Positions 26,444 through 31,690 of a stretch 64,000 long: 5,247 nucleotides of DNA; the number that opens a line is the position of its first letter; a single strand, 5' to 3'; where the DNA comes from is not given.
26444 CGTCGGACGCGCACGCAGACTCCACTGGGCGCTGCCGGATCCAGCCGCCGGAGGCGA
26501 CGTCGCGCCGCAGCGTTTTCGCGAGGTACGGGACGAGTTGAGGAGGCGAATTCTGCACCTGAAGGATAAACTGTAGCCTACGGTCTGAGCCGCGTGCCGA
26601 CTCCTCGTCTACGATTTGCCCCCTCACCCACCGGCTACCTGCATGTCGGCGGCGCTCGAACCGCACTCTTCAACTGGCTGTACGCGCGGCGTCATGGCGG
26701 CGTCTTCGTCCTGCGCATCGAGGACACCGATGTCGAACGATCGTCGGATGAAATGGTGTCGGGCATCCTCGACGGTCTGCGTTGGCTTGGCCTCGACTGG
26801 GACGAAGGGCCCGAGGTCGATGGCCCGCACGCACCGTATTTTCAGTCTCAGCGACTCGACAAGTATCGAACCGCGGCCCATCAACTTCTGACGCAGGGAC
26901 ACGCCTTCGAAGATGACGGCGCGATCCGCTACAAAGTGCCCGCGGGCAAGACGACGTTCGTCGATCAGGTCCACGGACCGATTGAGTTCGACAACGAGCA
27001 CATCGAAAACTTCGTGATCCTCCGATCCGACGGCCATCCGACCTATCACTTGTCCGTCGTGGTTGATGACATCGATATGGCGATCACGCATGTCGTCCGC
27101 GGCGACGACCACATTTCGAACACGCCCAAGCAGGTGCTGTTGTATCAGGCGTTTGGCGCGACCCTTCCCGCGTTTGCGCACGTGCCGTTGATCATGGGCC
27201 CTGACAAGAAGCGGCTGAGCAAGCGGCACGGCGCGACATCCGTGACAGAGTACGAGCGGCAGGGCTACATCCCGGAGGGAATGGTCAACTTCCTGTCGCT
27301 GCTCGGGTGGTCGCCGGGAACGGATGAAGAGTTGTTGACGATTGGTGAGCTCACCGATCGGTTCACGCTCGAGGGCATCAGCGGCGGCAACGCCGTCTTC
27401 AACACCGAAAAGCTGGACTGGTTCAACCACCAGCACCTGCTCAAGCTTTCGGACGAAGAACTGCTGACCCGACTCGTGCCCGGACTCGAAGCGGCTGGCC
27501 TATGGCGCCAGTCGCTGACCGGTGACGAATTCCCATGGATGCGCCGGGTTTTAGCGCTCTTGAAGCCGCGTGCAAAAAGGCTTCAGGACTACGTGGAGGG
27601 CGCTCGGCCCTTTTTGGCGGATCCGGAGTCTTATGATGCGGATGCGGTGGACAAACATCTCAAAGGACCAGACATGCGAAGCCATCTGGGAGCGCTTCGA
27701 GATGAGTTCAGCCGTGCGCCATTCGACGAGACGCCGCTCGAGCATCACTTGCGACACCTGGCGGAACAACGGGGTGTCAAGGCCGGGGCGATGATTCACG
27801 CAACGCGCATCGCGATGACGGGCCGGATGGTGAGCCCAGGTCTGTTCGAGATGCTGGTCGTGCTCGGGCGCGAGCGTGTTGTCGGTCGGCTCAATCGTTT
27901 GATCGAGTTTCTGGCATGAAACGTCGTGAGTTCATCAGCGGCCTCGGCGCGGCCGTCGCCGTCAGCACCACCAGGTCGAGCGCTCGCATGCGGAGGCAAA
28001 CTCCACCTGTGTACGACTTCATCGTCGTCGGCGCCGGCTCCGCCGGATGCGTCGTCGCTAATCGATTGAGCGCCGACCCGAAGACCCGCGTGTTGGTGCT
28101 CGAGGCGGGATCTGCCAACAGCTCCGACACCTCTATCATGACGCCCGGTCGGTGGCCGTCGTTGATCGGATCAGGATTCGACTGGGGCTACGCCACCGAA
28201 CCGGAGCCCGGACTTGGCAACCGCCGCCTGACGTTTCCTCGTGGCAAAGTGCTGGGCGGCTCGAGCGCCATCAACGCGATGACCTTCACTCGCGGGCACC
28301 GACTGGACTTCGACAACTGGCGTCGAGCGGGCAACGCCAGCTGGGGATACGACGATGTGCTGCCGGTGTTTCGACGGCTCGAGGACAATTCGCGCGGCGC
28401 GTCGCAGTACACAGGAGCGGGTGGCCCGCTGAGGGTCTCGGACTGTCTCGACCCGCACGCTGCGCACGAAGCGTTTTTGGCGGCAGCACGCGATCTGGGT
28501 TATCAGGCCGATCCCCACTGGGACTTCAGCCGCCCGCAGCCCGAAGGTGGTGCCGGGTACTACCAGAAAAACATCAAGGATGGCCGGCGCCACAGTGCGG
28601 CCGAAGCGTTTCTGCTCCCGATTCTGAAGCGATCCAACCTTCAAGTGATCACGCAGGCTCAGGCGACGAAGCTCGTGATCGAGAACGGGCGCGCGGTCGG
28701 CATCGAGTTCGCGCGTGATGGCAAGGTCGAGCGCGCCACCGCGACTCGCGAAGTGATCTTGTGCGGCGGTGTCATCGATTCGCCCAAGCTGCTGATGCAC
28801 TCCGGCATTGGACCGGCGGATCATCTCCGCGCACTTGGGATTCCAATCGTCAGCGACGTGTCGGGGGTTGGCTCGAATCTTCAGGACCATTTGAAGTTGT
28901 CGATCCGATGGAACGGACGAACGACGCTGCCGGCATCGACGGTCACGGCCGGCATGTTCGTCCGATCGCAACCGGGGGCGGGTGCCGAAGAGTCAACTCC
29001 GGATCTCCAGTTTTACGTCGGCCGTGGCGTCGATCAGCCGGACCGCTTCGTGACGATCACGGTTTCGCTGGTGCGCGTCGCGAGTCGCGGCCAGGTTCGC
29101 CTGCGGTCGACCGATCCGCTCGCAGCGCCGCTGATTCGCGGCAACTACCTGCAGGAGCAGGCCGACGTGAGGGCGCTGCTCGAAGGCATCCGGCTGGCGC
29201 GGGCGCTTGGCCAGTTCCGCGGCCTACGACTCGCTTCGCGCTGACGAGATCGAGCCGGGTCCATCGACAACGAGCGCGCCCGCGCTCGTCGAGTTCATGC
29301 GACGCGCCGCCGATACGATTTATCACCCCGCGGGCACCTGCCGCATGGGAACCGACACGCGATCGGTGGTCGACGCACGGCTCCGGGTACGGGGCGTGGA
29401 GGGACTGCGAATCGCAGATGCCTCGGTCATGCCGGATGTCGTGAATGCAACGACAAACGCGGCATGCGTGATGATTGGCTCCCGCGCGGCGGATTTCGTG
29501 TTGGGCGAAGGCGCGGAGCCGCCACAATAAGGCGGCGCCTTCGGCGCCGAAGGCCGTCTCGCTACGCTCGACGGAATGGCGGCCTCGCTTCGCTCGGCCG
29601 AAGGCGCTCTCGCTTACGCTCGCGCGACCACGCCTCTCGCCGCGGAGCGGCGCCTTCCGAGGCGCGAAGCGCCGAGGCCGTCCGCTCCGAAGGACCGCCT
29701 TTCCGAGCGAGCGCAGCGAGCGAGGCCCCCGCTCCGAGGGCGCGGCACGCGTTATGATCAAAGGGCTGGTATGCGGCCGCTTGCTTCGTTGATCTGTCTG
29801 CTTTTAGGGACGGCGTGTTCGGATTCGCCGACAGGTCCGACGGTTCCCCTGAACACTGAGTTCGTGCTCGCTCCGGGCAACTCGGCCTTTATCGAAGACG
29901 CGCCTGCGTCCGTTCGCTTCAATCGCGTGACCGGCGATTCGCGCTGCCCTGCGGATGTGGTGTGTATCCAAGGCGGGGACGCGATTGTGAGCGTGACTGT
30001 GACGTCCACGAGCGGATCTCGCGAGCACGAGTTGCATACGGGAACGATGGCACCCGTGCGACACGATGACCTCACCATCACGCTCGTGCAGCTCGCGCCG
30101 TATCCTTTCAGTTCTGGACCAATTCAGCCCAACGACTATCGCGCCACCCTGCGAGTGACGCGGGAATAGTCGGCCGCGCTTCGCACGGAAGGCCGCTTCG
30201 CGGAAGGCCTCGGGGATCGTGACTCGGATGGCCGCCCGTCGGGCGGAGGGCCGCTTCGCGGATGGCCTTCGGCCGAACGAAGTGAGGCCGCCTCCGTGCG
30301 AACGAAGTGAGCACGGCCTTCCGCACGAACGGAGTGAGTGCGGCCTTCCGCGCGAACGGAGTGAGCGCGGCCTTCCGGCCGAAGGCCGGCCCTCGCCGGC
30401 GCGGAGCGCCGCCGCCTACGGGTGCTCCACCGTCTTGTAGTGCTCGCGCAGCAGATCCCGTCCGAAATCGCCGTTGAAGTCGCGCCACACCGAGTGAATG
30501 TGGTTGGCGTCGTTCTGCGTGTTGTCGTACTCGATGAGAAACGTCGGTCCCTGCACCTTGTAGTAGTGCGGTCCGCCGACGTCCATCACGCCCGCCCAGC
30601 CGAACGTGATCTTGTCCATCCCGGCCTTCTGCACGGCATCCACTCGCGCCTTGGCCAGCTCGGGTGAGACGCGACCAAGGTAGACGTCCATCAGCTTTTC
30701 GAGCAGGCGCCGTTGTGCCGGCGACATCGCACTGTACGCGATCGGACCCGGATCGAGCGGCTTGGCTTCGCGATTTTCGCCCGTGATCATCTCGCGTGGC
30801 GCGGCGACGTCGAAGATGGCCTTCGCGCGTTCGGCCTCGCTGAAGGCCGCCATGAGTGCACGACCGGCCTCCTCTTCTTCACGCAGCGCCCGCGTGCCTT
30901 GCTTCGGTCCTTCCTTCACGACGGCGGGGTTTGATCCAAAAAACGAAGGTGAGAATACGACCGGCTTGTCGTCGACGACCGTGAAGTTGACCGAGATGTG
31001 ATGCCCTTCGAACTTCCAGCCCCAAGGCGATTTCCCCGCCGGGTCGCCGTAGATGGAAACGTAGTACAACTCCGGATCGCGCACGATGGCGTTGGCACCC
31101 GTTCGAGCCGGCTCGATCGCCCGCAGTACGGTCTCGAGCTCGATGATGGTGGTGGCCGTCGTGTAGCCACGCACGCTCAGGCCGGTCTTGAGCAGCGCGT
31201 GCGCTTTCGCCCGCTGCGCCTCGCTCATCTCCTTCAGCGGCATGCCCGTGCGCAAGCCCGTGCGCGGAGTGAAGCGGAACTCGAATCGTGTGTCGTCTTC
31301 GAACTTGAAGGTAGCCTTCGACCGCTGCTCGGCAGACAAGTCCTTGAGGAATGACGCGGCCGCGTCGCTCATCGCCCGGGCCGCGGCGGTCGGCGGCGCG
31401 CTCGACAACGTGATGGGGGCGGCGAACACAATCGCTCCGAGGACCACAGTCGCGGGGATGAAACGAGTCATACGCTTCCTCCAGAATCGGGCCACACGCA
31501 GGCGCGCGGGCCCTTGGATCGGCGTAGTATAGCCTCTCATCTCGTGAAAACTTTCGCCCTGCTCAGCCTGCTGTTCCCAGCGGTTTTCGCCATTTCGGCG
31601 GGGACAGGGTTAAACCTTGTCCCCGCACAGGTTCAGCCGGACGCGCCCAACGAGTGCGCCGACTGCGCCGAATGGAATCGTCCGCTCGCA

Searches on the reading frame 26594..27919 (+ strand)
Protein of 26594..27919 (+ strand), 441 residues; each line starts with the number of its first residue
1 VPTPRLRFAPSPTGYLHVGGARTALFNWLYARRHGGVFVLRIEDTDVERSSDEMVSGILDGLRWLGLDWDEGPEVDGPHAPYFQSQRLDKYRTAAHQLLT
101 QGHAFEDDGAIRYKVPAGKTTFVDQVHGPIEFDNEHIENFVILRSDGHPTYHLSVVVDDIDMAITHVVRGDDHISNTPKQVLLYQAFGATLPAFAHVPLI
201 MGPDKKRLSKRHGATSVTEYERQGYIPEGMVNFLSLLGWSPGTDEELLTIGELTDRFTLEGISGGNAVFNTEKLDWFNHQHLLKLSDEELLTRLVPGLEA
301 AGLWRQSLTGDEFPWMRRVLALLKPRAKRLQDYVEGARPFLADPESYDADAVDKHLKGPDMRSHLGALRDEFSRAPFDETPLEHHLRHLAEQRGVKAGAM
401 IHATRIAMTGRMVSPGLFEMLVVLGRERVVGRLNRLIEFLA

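Call 61: search_protein_families(library=pfam, proteins=[window:26594-27919:+], max_evalue=0.0001)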
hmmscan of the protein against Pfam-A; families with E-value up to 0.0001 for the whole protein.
window:26594-27919:+ (441 aa): 2 families
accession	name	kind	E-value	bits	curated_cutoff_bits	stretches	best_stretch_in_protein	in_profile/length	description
PF00749.27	tRNA-synt_1c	-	8.6e-86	288.1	23.4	2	110-276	145-314/314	tRNA synthetases class I (E and Q), catalytic domain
PF19269.4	Anticodon_2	-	1.8e-29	103.4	23.6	1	311-437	11-141/141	Anticodon binding domain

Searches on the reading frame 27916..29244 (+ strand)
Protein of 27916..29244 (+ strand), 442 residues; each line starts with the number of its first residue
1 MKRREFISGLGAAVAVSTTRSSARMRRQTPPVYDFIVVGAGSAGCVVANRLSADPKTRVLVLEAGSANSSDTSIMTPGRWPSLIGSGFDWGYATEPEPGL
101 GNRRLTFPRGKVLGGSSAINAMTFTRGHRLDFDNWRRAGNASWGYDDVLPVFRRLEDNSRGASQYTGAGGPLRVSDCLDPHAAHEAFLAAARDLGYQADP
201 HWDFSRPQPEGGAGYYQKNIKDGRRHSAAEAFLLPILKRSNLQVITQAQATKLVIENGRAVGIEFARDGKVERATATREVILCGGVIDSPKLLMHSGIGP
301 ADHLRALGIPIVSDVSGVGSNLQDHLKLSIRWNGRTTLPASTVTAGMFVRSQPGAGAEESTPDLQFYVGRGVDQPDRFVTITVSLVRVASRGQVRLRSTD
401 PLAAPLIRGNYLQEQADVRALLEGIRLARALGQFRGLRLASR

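Call 61: search_protein_families(library=pfam, proteins=[window:27916-29244:+], max_evalue=0.0001)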
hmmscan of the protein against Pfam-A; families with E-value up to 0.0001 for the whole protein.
window:27916-29244:+ (442 aa): 4 families
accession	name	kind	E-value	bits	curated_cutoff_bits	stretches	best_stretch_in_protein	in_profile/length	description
PF00732.25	GMC_oxred_N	-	1.6e-54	185.5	23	1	33-326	1-217/218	GMC oxidoreductase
PF00890.30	FAD_binding_2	-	5.2e-09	36.2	20.4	0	237-289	149-206/414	FAD binding domain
PF05199.19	GMC_oxred_C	-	2.8e-07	31.6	24.6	1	390-431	3-44/139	GMC oxidoreductase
PF01266.30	DAO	-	7.4e-05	22.9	27.9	0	34-195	1-163/353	FAD dependent oxidoreductase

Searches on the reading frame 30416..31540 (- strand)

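Call 61: search_protein_families(library=pfam, proteins=[window:30416-31540:-], max_evalue=0.0001)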
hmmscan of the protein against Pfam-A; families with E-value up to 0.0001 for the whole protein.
window:30416-31540:- (374 aa): 1 family
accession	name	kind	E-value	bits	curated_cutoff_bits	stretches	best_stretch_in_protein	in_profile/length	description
PF12006.13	DUF3500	-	3.7e-89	299.6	27.2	1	53-361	4-297/297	Protein of unknown function (DUF3500)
